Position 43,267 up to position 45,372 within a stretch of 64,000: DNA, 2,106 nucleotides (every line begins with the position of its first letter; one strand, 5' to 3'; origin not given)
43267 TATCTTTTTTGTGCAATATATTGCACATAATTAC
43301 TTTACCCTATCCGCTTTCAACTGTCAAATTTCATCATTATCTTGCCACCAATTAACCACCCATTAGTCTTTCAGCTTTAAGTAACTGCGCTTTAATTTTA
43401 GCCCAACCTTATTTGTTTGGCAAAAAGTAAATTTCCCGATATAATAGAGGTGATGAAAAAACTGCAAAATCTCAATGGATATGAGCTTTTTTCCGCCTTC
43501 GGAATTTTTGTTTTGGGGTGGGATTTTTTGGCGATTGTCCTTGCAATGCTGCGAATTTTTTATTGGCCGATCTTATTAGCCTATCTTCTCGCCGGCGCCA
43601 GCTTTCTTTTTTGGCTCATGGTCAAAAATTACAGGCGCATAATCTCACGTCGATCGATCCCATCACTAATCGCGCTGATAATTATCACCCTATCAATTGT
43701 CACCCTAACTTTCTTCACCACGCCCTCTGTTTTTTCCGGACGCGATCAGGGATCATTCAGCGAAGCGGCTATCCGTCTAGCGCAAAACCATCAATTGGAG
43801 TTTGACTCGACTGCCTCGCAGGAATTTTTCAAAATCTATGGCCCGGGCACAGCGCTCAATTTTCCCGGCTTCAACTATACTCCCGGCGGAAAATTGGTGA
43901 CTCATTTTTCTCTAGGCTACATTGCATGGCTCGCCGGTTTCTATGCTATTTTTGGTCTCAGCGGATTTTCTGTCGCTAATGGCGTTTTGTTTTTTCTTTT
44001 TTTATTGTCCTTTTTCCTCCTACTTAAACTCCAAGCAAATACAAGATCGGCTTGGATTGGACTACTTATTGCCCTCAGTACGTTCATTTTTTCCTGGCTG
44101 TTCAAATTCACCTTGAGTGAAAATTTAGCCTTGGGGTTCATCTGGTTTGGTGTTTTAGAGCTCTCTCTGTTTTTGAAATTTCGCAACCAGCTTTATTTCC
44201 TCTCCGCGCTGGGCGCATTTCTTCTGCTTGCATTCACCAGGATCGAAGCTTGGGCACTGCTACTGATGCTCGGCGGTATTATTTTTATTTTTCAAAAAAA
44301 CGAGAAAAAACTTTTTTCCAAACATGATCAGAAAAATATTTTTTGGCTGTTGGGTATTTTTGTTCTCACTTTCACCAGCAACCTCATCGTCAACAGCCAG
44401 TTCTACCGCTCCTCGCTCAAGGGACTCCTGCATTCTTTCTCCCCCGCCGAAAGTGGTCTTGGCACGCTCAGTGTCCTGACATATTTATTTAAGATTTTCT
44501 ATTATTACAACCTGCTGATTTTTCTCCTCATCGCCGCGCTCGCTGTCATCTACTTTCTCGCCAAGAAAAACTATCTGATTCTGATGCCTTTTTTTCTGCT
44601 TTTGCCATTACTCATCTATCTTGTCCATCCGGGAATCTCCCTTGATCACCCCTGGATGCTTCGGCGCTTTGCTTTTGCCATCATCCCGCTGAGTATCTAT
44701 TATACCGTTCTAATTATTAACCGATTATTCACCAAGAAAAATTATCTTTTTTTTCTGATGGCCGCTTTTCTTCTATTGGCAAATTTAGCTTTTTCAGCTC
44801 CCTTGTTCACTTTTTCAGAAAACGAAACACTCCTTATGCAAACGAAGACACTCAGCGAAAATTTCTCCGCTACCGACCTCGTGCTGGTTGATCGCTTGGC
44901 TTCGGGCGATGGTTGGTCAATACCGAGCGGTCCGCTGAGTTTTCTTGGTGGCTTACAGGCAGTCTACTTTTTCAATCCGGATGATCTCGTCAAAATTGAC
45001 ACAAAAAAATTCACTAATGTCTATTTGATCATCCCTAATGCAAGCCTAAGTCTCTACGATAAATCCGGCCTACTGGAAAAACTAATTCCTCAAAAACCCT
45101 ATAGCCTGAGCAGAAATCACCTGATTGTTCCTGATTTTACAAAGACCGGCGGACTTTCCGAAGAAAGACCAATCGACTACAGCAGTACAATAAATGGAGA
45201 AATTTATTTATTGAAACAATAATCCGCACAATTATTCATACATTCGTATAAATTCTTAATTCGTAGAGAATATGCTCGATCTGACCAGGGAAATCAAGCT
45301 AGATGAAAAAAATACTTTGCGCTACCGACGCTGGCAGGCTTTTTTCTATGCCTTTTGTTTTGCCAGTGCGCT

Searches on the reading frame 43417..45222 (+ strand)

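Call 11: search_protein_families(library=pfam, proteins=[window:43417-45222:+], max_evalue=0.001)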
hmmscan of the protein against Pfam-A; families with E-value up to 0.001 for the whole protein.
window:43417-45222:+ (601 aa): 0 families

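Call 38: search_protein_families(library=pfam, proteins=[window:43417-45222:+], max_evalue=1)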
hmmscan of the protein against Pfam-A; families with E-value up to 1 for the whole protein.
window:43417-45222:+ (601 aa): 1 family
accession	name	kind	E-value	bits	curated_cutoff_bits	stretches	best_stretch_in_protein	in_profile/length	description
PF16803.11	DRE2_N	-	0.26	12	23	0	466-497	11-42/130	Fe-S cluster assembly protein DRE2 N-terminus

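Call 39: search_protein_families(library=ncbifam, proteins=[window:43417-45222:+], max_evalue=1)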
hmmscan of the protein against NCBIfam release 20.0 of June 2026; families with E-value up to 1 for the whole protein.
window:43417-45222:+ (601 aa): 1 family
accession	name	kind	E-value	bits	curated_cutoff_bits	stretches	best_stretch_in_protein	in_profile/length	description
NF047440.1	LA3751_2_3_fam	subfamily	0.27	10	200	1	84-460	2-378/460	LA_3751/LA_3752 family putative glycosyltransferase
